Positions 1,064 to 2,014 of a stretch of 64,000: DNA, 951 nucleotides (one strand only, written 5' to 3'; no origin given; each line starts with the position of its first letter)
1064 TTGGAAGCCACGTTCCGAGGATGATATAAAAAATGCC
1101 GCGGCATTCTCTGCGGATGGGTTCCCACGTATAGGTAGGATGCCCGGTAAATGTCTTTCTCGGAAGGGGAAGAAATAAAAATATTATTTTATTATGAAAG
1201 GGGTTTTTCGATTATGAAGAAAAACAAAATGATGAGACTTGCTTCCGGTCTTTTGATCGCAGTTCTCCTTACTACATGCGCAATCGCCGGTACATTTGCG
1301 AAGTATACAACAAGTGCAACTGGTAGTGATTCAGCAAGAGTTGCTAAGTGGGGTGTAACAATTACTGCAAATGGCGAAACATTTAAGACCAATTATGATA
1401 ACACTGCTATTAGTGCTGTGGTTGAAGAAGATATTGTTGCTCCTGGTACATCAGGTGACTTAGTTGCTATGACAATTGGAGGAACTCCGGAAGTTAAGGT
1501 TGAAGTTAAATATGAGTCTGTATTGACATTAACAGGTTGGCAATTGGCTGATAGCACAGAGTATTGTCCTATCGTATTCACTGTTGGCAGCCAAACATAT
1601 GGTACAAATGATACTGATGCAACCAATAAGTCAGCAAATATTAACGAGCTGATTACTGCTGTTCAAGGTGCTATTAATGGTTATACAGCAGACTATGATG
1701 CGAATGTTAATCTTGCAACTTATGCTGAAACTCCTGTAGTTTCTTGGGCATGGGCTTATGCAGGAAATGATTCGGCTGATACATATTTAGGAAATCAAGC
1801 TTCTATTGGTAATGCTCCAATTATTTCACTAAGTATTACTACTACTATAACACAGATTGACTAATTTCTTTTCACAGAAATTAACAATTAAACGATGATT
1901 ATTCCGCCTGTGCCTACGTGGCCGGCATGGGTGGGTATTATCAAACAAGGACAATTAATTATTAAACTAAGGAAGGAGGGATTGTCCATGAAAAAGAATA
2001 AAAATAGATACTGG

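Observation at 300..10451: Seven-gene SipW/TasA-like locus with an LPXTG-type subunit and a 1857-aa beta-helix protein: candidate undescribed multi-subunit fibre/adhesin system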

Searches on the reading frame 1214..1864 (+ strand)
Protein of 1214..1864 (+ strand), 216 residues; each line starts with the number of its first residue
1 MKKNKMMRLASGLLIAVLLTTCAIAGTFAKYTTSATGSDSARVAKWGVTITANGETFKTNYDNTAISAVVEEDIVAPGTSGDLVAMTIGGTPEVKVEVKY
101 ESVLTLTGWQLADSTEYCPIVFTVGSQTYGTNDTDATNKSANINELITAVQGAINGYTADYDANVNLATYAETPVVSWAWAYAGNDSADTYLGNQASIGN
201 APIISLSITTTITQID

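Call 3: search_protein_families(library=pfam, proteins=[window:1214-1864:+], max_evalue=0.1)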
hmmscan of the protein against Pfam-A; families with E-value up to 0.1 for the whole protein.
window:1214-1864:+ (216 aa): 1 family
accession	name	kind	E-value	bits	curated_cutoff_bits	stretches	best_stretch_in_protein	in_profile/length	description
PF00254.34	FKBP_C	-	0.069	13.9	21.1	0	49-100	18-69/94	FKBP-type peptidyl-prolyl cis-trans isomerase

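Call 4: search_protein_families(library=ncbifam, proteins=[window:1214-1864:+], max_evalue=0.1)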
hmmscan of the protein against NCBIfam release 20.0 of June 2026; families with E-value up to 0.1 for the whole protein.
window:1214-1864:+ (216 aa): 1 family
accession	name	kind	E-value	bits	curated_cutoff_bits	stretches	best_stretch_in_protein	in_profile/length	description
NF041501.1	cola_mem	domain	0.044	12.8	150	1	4-52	96-145/312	FGLLP motif-containing membrane protein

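Call 6: search_solved_structures(query=window:1214-1864:+, max_evalue=10)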
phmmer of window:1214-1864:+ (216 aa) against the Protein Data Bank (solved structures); distinct sequences matched with E-value up to 10: 2.
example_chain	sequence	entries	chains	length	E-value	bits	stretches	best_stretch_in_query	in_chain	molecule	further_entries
8bdz_A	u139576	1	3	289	0.27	14.6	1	128-200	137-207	Core protein,Matrix protein 2,External core antigen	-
8ber_A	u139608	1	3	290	0.29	14.4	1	122-199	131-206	Core protein,Matrix protein 2,External core antigen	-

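Call 8: find_homologous_proteins(query=window:1214-1864:+, max_evalue=0.001)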
Query window:1214-1864:+ (216 aa): 4969 proteins with E <= 0.001 among 5310 candidates; the best 120 are listed.
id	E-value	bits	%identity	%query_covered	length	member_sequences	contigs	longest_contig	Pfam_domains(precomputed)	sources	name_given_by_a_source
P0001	6.3e-132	456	100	100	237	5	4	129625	-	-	-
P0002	2.8e-90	320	72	100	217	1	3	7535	-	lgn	-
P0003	6.9e-85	302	70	100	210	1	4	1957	-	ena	-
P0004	1.3e-81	291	67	100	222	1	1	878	-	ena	-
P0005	2.1e-77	278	63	94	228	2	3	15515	-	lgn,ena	-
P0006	8.1e-76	273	63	100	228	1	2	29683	-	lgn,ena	-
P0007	1.3e-75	272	66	100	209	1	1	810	-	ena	-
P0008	3.2e-73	264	61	100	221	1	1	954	-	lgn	-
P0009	2.3e-72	261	61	93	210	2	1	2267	-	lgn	-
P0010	8.2e-72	259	63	100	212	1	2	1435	-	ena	-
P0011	1.6e-69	252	61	100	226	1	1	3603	-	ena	-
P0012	3.5e-69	251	59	100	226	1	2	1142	-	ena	-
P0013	8.4e-68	246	59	100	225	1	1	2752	-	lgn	-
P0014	1.5e-66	242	58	100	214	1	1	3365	-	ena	-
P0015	5.0e-66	241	59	100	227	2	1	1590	-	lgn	-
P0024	1.5e-62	229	56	100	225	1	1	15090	-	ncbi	-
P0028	1.4e-61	226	56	100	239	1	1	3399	-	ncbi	-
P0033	4.4e-61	224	55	100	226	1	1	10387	-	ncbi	-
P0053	7.7e-58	214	55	100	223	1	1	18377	-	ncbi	-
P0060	2.1e-57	212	54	100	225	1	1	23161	-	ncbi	-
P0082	5.0e-56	208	54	100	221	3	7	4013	-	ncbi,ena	-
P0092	1.5e-55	206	52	100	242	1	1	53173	-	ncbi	-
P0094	2.0e-55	206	53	100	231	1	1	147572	-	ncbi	-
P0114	8.8e-55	204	53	100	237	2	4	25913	-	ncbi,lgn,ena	-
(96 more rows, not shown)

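Call 11: find_encoding_contigs(protein=P0001, flank=10000, max_places=4)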
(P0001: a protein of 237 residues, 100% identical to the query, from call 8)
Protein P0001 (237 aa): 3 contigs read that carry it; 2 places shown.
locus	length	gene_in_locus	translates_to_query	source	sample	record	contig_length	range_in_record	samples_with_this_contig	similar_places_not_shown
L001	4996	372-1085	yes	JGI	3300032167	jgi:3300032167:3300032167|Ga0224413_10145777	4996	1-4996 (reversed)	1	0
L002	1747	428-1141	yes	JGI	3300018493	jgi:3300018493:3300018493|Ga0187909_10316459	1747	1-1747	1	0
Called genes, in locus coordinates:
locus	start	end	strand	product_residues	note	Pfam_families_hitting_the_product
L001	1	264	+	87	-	?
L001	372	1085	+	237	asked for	-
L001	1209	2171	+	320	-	-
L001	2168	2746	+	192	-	PF00717:Peptidase_S24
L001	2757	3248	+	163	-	-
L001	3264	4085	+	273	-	-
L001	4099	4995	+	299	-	?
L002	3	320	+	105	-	?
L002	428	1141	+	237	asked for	-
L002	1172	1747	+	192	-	?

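Call 12: find_related_loci(query=A1, collection=genome_contigs, flank=10000)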
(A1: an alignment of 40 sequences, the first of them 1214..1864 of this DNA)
Query A1 (216 aa) in genome_contigs; peptide patterns used: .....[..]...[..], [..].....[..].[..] (x = any residue, [..] = any of these).
389 stretches matched a pattern; 373 encode a relative of the query (tblastn E <= 1e-3); the best 80 are kept; 80 distinct loci.
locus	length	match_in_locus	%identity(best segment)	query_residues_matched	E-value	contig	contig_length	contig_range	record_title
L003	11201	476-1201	52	1-216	1e-67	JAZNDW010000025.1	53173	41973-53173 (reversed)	MAG: Eubacteriales bacterium isolate T1900044725_TS20190191.MAGScoT_cleanbin_000012 SGB_1932_k141_2505660, whole genome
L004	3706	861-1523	54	1-216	9e-64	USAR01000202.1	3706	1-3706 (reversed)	uncultured Ruminococcaceae bacterium isolate UMGS1532 genome assembly, contig: NODE_5108_length_3706_cov_3.447549, whole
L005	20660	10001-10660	54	1-216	2e-63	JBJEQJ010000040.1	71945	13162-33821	MAG: Acutalibacteraceae bacterium isolate SARD08_bin.010 NODE_81_length_71945_cov_20.444902, whole genome shotgun sequen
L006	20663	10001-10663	53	1-216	2e-63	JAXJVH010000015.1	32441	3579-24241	MAG: Acutalibacteraceae bacterium isolate DOME_MAG_559 559_C0109_k141_94080, whole genome shotgun sequence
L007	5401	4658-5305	53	1-216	1e-62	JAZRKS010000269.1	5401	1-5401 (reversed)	MAG: Eubacteriales bacterium isolate T1900045445_YK20190136.MAGScoT_cleanbin_000046 SGB_7148_k141_2533562, whole genome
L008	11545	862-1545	48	1-216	2e-62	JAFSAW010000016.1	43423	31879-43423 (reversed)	MAG: Oscillospiraceae bacterium isolate RGIG2975 Goat_Rectum-1__c150643, whole genome shotgun sequence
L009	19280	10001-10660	52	1-216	4e-62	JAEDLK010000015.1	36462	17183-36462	MAG: Clostridiaceae bacterium isolate MAG238 NODE_972_length_36462_cov_6.712830, whole genome shotgun sequence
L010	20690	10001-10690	53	1-216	2e-61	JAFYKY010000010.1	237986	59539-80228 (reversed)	MAG: Clostridia bacterium isolate RGIG7185 Water_buffalos_Cecum-1__c440715, whole genome shotgun sequence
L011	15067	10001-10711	49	1-216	6e-61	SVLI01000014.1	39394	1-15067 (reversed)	MAG: Oscillospiraceae bacterium isolate SIG483 NODE_22299_length_39394_cov_8.952810, whole genome shotgun sequence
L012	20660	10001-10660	51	1-216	2e-60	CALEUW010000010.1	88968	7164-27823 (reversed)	MAG TPA_asm: uncultured Ruminococcus sp. isolate ERR912172_bin.25_CONCOCT_v1.1_MAG genome assembly, contig: ERZ857796.18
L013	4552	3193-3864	47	1-216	2e-60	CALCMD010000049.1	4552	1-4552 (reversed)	MAG TPA_asm: uncultured Lachnospiraceae bacterium isolate ERR732779_bin.4_CONCOCT_v1.1_MAG genome assembly, contig: ERZ8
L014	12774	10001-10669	50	1-216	7e-60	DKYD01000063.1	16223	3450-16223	MAG TPA_asm: Lachnospiraceae bacterium UBA7109 UBA7109_contig_23943, whole genome shotgun sequence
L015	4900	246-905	50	1-216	4e-59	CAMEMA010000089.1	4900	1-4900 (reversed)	MAG: uncultured Clostridia bacterium isolate SRR15057925_bin.11_metaWRAP_v1.3_MAG genome assembly, contig: ERZ10407628.8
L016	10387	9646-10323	55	1-216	2e-59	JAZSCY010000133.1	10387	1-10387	MAG: Eubacteriales bacterium isolate T1900044602_TS20190068.MAGScoT_cleanbin_000033 SGB_705_k141_2491417, whole genome s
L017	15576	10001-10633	49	1-214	3e-58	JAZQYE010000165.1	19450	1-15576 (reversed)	MAG: Eubacteriales bacterium isolate T1900045161_TC20190155.MAGScoT_cleanbin_000021 SGB_5061_k141_130247, whole genome s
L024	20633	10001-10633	50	1-216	4e-56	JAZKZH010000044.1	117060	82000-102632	MAG: Eubacteriales bacterium isolate T1900045091_TC20190085.MAGScoT_cleanbin_000002 SGB_4702_k141_2525442, whole genome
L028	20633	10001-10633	48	1-216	4e-55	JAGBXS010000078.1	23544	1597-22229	MAG: Clostridia bacterium isolate RGIG9542 Yak_Colon-2__c557018, whole genome shotgun sequence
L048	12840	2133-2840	45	1-216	2e-50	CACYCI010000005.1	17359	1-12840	MAG: uncultured Ruminococcus sp. isolate RUG11813 genome assembly, contig: RUG11813_asm_5, whole genome shotgun sequence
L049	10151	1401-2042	48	1-216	4e-50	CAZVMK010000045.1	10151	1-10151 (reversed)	MAG TPA_asm: uncultured Oscillospiraceae bacterium isolate SRP225648_co1_152 genome assembly, contig: NODE_17086_length_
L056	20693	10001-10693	43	1-216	5e-49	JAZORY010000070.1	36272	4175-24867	MAG: Candidatus Avispirillum sp. isolate T1900045550_YK20190244.MAGScoT_cleanbin_000015 SGB_7870_k141_1351777, whole gen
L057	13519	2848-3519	49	1-216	3e-48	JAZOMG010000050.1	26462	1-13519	MAG: Eubacteriales bacterium isolate T1900045650_YK20190344.MAGScoT_cleanbin_000004 SGB_8193_k141_1317833, whole genome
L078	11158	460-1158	42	1-216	3e-45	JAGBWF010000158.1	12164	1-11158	MAG: Clostridia bacterium isolate RGIG9503 Yak_Cecum-5__c690247, whole genome shotgun sequence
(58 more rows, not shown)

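Call 13: predict_structure(alignment_id=A1)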
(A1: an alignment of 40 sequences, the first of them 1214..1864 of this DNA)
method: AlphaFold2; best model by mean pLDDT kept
length: 216 residues; sequences in the alignment: 40
mean_pLDDT: 78.8   pTM: 0.68
mean pLDDT of the five models: 78.8, 76.6, 73.2, 72.7, 69.4
residues with pLDDT >= 90: 79; 70-90: 79; 50-70: 32; < 50: 26
segments of 3 or more residues with pLDDT < 50: 27-41, 54-61
pLDDT, mean of each block of 10 residues (from residue 1): 73 83 55 35 54 51 52 68 77 89 92 95 96 96 97 96 90 89 87 86 87 85
secondary structure, 60 per line:
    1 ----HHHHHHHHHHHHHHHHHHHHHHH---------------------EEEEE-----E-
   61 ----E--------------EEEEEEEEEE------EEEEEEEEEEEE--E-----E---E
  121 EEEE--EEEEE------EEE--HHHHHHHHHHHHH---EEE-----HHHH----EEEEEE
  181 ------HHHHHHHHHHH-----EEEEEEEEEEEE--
elements in order: H5-27 E49-53 E80-89 E96-107 E120-124 E127-131 E138-140 H143-155 E159-161 H167-170 E175-180 H187-197 E203-214

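Call 16: fold_search(model_id=the predicted structure, library=pdb)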
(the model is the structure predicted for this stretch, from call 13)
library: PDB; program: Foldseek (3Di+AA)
matches with E <= 10: 350; with E <= 0.001: 0
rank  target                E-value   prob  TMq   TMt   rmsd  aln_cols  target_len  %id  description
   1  2co6_B                9.9e-02  0.28  0.16  0.16   9.3       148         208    8  Salmonella enterica SafA pilin in complex with the SafB chaperone (Type I) (released 2006-06-27)
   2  5fqe_A                1.9e-01  0.23  0.24  0.11  13.5       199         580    8  The details of glycolipid glycan hydrolysis by the structural analysis of a family 123 glycoside hydrolase from Clostr (released 2016-03-30)
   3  2co3_A                1.9e-01  0.16  0.21  0.28  15.7       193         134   11  Salmonella enterica SafA pilin, head-to-tail swapped dimer of Ntd1 mutant (released 2006-06-27)
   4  7szo_H                2.5e-01  0.13  0.20  0.17   9.9       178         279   10  Structure of a bacterial fimbrial tip containing FocH (released 2021-12-29)
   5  5ffo_E                2.9e-01  0.21  0.26  0.12   9.4       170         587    8  Integrin alpha V beta 6 in complex with pro-TGF-beta (released 2017-01-25)
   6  4f8l                  3.0e-01  0.13  0.22  0.29  14.4       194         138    6  X-ray structure of PsaA from Yersinia pestis, in complex with galactose and AEBSF (released 2013-05-22)
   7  5hlj                  3.4e-01  0.16  0.20  0.23   9.8       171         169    8  Crystal Structure of Major Envelope Protein VP24 from White Spot Syndrome Virus (released 2016-09-14)
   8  2co3_B                3.6e-01  0.16  0.23  0.32  11.3       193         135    9  Salmonella enterica SafA pilin, head-to-tail swapped dimer of Ntd1 mutant (released 2006-06-27)
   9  1z9s_A                3.6e-01  0.14  0.17  0.18   8.8       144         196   12  Crystal Structure of the native chaperone:subunit:subunit Caf1M:Caf1:Caf1 complex (released 2005-06-21)
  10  6om2_A                3.6e-01  0.11  0.21  0.11   9.2       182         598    7  Crystal structure of atypical integrin alphaV beta8 with proTGF-beta1 ligand peptide (released 2019-12-11)
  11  3me0_B                4.3e-01  0.10  0.21  0.28   8.9       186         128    6  Structure of the E. coli chaperone PAPD in complex with the pilin domain of the PapGII adhesin (released 2011-04-27)
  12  4f8p_B                4.3e-01  0.09  0.21  0.27  16.0       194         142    7  X-ray structure of PsaA from Yersinia pestis, in complex with galactose (released 2013-05-22)
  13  1cwp_B                4.6e-01  0.13  0.22  0.27  14.5       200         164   11  STRUCTURES OF THE NATIVE AND SWOLLEN FORMS OF COWPEA CHLOROTIC MOTTLE VIRUS DETERMINED BY X-RAY CRYSTALLOGRAPHY AND CR (released 1995-05-22)
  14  4um9_C                5.2e-01  0.20  0.25  0.12  10.6       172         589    8  Crystal structure of alpha V beta 6 with peptide (released 2014-11-12)
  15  9q2y_A                5.2e-01  0.03  0.12  0.14  18.5       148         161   15  Phosphodiesterase from Burkholderia phage BCSR5 in the open lid conformation (released 2025-11-05)
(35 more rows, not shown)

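Call 18: search_solved_structures(query=A1, max_evalue=10)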
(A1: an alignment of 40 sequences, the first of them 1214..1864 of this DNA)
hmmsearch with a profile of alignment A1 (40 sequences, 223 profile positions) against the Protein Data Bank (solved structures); distinct sequences matched with E-value up to 10: 0.

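Call 43: search_protein_families(library=ncbifam, proteins=[L078:8010-8540:+, L012:17597-18163:+, L024:18607-19182:+, L010:17310-17906:+, L049:9373-9918:+, L003:3518-4141:+, L028:12895-13506:+, L056:13983-14708:+, L048:3652-4305:+, L057:6213-6911:+], max_evalue=0.5)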
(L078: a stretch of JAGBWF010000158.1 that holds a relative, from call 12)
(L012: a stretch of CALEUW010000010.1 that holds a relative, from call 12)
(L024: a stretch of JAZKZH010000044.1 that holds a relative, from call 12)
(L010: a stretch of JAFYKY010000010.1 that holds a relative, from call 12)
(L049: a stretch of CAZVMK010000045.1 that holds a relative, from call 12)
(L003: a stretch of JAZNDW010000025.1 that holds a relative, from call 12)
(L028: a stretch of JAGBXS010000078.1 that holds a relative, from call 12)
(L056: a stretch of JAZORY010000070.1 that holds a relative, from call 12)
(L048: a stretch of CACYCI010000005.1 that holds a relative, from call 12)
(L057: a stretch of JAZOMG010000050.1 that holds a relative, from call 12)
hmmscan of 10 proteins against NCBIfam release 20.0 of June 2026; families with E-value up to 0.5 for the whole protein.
L078:8010-8540:+ (177 aa): 1 family
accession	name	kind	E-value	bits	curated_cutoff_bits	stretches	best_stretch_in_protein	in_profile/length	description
TIGR04090.1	exp_by_SipW_IV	subfamily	5.4e-11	42.7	60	2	9-87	4-88/241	BsaA family SipW-dependent biofilm matrix protein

L012:17597-18163:+ (189 aa): 2 families
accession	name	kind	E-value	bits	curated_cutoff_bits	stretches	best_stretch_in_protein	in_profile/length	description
TIGR04090.1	exp_by_SipW_IV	subfamily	1.2e-11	44.8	60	2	8-101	3-95/241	BsaA family SipW-dependent biofilm matrix protein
NF033720.0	DbpB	equivalog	0.15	11.8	250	0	60-81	91-112/182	decorin-binding protein DbpB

L024:18607-19182:+ (192 aa): 2 families
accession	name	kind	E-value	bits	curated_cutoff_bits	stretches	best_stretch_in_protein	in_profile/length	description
NF009420.1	PRK12785.1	equivalog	0.031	14.1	197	1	4-91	15-97/161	flagellar basal body-associated protein FliL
NF042931.1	SAG1386_EF1546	equivalog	0.053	13.6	80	1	5-54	25-74/158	SAG1386/EF1546 family surface-associated protein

L010:17310-17906:+ (199 aa): 3 families
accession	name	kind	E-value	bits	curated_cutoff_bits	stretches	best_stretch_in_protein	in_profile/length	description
TIGR04090.1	exp_by_SipW_IV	subfamily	0.00017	21.4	60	1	110-139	133-162/241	BsaA family SipW-dependent biofilm matrix protein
NF049997.1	LiaG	equivalog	0.012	14.9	285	1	8-77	4-74/286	LiaG family protein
NF002268.0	PRK01198.1-4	equivalog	0.034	13.4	381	1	53-171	199-315/346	V-type ATP synthase subunit C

L049:9373-9918:+ (182 aa): 2 families
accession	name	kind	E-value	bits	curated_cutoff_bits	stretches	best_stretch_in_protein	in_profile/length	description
NF038125.1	PEP_CTERM_THxN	subfamily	0.026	14.1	85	1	9-56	3-45/246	THxN family PEP-CTERM protein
NF008584.2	PRK11546.1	equivalog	0.05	13.9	200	0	4-76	3-75/145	zinc resistance sensor/chaperone ZraP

L003:3518-4141:+ (208 aa): 2 families
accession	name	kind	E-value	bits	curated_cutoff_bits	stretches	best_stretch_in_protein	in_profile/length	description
NF009523.0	PRK12884.1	equivalog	0.021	14.1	269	1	12-47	102-137/279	prenyltransferase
NF009521.0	PRK12882.1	equivalog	0.039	13.2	296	1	12-58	106-149/280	geranylgeranylglycerol-phosphate geranylgeranyltransferase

L028:12895-13506:+ (204 aa): 1 family
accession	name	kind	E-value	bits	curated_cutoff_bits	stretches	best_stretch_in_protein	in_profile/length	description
NF040904.1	PhrA_Strep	subfamily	0.16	12.1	40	1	1-30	1-29/56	PhrA family quorum-sensing system peptide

L056:13983-14708:+ (242 aa): 1 family
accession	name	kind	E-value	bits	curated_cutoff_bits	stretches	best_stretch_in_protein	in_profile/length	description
NF011549.0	PRK14980.1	equivalog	0.035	14.2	167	0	165-230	36-98/127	DNA-directed RNA polymerase subunit G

L048:3652-4305:+ (218 aa): 1 family
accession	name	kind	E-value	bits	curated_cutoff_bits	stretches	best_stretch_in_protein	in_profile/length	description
NF005580.0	PRK07275.1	subfamily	0.09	13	254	1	31-88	70-127/162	single-stranded DNA-binding protein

L057:6213-6911:+ (233 aa): 1 family
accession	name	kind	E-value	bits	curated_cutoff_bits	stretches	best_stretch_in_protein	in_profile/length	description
NF006534.0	PRK09014.1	equivalog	0.14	12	124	1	98-170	52-119/162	transcription/translation regulatory transformer protein RfaH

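Call 44: search_protein_families(library=pfam, proteins=[L078:8010-8540:+, L012:17597-18163:+, L024:18607-19182:+, L010:17310-17906:+, L049:9373-9918:+, L003:3518-4141:+, L028:12895-13506:+, L056:13983-14708:+, L048:3652-4305:+, L057:6213-6911:+], max_evalue=0.5)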
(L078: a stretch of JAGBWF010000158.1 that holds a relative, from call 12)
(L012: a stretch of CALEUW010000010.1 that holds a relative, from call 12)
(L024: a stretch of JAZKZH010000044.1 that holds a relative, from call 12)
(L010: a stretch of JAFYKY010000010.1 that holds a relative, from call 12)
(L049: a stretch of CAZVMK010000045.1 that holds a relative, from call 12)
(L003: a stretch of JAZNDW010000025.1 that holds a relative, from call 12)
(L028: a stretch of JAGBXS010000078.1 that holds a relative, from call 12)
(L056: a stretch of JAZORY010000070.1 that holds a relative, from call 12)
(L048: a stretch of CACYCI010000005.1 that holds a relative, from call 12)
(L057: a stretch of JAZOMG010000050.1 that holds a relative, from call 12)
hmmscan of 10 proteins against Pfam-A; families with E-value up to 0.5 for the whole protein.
L078:8010-8540:+ (177 aa): 1 family
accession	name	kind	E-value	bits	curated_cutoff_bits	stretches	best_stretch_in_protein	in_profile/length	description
PF21200.3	Glyco_hydro_39_C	-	0.13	13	27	1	39-83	33-77/89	Alpha-L-iduronidase C-terminal domain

L012:17597-18163:+ (189 aa): 1 family
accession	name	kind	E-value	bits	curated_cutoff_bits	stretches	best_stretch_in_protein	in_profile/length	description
PF14006.11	YqzL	-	0.11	13.3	27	0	70-79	8-17/44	YqzL-like protein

L024:18607-19182:+ (192 aa): 2 families
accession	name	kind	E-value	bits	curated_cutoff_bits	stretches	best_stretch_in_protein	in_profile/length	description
PF20176.3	DUF6541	-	4.2e-05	22.5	29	1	5-124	312-428/646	Family of unknown function (DUF6541)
PF14155.11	DUF4307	-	0.22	11.9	27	1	7-46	1-43/111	Domain of unknown function (DUF4307)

L010:17310-17906:+ (199 aa): 0 families

L049:9373-9918:+ (182 aa): 2 families
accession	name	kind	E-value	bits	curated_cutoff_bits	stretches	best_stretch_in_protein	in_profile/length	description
PF22639.1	Gp18_dom_I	-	0.12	12.8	27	0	130-178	34-82/93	Tail sheath protein Gp18-like domain I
PF13663.11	DUF4148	-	0.33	11.9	27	1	1-48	1-45/62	Domain of unknown function (DUF4148)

L003:3518-4141:+ (208 aa): 0 families

L028:12895-13506:+ (204 aa): 1 family
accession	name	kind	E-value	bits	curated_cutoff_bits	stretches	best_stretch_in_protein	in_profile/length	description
PF13786.12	DUF4179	-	0.12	13.3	30.1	1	3-39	5-44/94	Domain of unknown function (DUF4179)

L056:13983-14708:+ (242 aa): 2 families
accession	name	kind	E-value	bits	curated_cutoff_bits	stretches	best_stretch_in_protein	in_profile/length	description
PF20944.2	StcE_b-sandwich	-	0.15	12.6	27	1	171-200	13-42/75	Metalloprotease StcE, beta-sandwich domain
PF08661.17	Rep_fac-A_3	-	0.2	12.4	23.5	0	144-216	32-103/105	Replication factor A protein 3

L048:3652-4305:+ (218 aa): 1 family
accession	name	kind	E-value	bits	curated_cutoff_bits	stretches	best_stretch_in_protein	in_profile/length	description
PF20611.3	DUF6801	-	0.093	13.3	26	1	37-102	25-90/161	Family of unknown function (DUF6801)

L057:6213-6911:+ (233 aa): 1 family
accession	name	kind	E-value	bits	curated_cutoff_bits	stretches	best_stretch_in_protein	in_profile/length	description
PF15870.10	EloA-BP1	-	0.3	11.7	27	1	146-185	8-47/165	ElonginA binding-protein 1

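Call 72: search_solved_structures(query=A4, max_evalue=10, show_alignments=1)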
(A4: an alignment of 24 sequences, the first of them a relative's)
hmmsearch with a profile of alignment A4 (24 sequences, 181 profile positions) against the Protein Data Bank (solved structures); distinct sequences matched with E-value up to 10: 8.
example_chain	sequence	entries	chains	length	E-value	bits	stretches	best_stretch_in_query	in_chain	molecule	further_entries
8fk7_A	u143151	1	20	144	0.18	14.9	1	2-72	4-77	Flagellin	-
2vtu_J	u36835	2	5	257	0.23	14.5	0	41-66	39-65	MS2 COAT PROTEIN | COAT PROTEIN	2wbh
9sqv_C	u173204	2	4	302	0.32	14.1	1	16-106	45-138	BRCA1-A complex subunit Abraxas 1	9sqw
9smn_A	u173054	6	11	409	0.53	13.4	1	16-106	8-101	BRCA1-A complex subunit Abraxas 1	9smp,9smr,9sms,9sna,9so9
2p0a_A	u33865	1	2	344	0.56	13.3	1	36-95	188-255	Synapsin-3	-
9sqy_D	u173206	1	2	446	0.61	13.2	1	16-106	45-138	BRCA1-A complex subunit Abraxas 1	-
2wnx_A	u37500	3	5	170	1.1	12.3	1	45-91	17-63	GLYCOSIDE HYDROLASE, FAMILY 9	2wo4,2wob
9hmf_O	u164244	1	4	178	1.3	12.1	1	4-39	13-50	Flagellar protein FliL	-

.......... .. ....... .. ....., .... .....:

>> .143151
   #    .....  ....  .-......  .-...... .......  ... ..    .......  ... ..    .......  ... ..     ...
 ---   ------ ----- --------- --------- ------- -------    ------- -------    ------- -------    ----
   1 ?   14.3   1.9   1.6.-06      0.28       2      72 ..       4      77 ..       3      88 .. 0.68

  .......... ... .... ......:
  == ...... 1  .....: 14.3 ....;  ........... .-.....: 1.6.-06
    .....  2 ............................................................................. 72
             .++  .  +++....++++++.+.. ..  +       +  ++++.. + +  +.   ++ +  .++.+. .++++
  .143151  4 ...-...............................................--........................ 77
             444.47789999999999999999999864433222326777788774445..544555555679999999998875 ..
